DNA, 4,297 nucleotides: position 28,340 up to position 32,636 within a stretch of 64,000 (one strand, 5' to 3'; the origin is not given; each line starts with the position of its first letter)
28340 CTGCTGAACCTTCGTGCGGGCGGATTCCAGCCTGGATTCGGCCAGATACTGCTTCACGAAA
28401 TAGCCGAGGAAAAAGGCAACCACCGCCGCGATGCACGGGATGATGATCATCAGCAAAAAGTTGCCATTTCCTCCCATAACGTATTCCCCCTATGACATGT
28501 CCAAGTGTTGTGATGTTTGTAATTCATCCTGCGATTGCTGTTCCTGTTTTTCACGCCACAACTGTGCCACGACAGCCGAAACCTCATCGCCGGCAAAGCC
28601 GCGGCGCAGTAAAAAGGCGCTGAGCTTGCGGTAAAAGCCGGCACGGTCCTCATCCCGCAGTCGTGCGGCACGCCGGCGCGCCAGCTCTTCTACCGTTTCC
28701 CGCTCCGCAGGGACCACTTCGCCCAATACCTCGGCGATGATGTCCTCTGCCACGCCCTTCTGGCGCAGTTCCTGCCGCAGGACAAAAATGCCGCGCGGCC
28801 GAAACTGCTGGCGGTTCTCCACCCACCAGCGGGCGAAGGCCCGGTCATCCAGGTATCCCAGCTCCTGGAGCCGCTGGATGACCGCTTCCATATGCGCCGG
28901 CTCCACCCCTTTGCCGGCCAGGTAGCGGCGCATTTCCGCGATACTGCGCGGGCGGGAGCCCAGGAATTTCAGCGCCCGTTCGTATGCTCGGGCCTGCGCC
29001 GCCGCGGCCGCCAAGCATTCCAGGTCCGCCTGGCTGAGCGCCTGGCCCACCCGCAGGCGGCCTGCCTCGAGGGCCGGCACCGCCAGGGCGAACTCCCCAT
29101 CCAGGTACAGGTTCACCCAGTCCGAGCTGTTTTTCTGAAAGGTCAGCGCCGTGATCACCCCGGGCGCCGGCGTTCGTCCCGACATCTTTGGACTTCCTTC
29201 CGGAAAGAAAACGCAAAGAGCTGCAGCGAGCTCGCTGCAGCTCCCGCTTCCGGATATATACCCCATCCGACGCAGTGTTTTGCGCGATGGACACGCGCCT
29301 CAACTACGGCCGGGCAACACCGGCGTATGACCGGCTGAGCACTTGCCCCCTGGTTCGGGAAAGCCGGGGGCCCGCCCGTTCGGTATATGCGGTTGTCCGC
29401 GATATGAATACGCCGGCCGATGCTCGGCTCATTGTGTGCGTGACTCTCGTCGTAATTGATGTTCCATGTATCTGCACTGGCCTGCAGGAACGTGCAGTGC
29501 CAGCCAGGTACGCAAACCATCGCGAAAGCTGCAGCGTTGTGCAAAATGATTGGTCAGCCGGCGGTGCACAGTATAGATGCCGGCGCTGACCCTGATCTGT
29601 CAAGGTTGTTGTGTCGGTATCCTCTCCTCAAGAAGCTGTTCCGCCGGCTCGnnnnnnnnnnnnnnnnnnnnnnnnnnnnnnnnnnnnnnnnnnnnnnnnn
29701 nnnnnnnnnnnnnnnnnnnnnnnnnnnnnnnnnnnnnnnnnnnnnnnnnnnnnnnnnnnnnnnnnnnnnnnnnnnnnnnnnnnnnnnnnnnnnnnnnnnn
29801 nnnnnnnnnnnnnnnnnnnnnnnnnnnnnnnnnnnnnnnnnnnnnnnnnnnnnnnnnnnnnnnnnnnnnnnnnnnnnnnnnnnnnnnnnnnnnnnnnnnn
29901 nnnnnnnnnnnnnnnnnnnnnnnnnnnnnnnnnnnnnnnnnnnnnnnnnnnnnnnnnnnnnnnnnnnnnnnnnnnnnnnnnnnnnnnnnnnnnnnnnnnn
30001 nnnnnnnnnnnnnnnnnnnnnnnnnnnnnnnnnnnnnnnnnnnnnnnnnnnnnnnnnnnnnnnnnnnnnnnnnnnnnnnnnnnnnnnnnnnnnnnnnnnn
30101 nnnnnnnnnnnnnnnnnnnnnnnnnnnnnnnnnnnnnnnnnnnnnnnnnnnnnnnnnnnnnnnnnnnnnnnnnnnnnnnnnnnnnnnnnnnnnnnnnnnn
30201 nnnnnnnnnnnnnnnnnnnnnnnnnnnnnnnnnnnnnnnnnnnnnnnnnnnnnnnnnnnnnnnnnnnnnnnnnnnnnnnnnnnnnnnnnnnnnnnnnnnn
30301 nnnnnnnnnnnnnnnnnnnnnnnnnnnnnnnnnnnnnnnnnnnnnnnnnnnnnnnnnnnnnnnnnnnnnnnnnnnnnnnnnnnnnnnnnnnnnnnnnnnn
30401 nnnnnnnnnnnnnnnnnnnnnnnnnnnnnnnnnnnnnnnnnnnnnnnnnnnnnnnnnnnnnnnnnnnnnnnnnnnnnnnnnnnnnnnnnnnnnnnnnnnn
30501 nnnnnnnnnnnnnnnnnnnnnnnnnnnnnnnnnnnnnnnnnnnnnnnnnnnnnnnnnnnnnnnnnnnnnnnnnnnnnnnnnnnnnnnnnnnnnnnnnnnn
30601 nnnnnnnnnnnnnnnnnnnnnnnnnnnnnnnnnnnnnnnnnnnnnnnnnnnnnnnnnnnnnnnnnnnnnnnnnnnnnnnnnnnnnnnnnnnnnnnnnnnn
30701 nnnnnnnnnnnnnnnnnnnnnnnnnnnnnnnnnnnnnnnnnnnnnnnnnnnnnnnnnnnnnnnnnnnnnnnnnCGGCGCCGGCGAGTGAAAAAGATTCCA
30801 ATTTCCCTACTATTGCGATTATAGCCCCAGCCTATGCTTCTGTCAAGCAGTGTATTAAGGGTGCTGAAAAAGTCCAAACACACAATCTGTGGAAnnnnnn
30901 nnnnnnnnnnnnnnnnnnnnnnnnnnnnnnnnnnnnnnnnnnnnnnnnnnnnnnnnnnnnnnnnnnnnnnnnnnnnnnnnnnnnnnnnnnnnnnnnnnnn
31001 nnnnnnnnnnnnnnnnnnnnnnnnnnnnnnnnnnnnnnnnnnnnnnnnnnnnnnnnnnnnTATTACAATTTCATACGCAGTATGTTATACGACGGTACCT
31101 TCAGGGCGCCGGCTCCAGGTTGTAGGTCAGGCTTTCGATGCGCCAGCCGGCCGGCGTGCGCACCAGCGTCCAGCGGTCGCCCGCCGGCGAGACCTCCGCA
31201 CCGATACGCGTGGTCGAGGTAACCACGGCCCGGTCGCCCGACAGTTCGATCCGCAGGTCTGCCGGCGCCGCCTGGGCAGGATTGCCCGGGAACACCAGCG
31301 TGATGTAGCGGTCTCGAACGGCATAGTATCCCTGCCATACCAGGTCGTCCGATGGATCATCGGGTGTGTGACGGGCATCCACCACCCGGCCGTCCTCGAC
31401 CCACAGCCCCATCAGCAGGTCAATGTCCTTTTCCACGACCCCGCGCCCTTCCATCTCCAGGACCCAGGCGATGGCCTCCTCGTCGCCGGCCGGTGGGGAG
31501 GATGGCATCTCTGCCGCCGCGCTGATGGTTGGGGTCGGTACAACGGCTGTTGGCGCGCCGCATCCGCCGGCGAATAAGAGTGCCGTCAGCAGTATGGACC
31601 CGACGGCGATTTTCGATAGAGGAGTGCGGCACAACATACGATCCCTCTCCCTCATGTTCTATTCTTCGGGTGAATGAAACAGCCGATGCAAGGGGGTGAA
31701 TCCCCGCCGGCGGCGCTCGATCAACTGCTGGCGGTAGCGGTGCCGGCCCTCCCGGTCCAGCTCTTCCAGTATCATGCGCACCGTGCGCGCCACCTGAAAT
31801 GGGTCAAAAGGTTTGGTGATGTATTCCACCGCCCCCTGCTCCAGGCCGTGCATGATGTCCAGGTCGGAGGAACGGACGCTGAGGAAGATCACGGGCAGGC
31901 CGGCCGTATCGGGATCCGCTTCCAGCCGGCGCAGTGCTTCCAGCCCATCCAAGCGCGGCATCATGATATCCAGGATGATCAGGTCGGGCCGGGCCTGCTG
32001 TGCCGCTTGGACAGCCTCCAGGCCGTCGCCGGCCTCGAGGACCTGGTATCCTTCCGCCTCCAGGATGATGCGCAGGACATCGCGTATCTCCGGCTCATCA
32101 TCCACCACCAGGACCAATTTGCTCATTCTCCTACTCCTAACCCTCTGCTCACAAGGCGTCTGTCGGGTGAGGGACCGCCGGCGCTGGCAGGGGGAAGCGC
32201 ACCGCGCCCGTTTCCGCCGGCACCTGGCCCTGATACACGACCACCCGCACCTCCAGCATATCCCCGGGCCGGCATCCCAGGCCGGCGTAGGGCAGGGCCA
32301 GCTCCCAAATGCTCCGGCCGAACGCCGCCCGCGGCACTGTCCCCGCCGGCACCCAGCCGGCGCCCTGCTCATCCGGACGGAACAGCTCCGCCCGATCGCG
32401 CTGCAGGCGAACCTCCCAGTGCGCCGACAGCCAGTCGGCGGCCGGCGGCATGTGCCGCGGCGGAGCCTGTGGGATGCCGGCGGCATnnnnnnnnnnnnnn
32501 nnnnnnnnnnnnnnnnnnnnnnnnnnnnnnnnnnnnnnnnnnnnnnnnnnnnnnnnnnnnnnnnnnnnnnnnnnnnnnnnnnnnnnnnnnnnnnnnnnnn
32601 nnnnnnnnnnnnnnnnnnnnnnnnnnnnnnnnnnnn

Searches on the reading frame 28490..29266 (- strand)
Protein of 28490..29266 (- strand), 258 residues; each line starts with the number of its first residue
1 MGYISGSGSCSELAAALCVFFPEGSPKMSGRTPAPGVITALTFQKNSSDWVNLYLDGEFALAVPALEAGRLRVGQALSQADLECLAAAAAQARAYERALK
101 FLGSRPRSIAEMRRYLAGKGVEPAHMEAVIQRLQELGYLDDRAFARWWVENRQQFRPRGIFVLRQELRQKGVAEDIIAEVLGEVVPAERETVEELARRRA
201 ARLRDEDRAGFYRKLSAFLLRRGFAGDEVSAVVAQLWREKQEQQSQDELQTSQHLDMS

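Call 55: search_protein_families(library=pfam, proteins=[window:28490-29266:-], max_evalue=0.00001)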
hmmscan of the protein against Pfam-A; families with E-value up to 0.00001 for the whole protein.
window:28490-29266:- (258 aa): 3 families
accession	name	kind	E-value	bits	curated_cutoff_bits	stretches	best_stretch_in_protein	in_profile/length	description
PF21982.2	RecX_HTH1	-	1e-21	77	26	1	94-133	1-40/40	RecX, first three-helix domain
PF02631.22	RecX_HTH2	-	3.5e-15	56.4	26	1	140-181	1-42/42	RecX, second three-helix domain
PF21981.2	RecX_HTH3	-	1.6e-07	31.8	26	1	188-233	2-48/48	RecX, third three-helix domain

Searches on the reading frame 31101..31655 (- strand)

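Call 9: search_protein_families(library=pfam, proteins=[window:31101-31655:-])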
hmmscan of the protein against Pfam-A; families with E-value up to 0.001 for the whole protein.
window:31101-31655:- (184 aa): 1 family
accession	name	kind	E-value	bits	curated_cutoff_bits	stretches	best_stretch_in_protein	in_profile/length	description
PF13474.12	SnoaL_3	-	0.00059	20.6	22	0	75-175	14-113/121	SnoaL-like domain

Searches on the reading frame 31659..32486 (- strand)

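Call 9: search_protein_families(library=pfam, proteins=[window:31659-32486:-])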
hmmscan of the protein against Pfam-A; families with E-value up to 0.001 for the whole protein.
window:31659-32486:- (275 aa): 1 family
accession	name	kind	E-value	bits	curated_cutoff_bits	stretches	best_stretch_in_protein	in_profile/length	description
PF00072.30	Response_reg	-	2.5e-30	105.4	30.2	1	125-233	1-107/111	Response regulator receiver domain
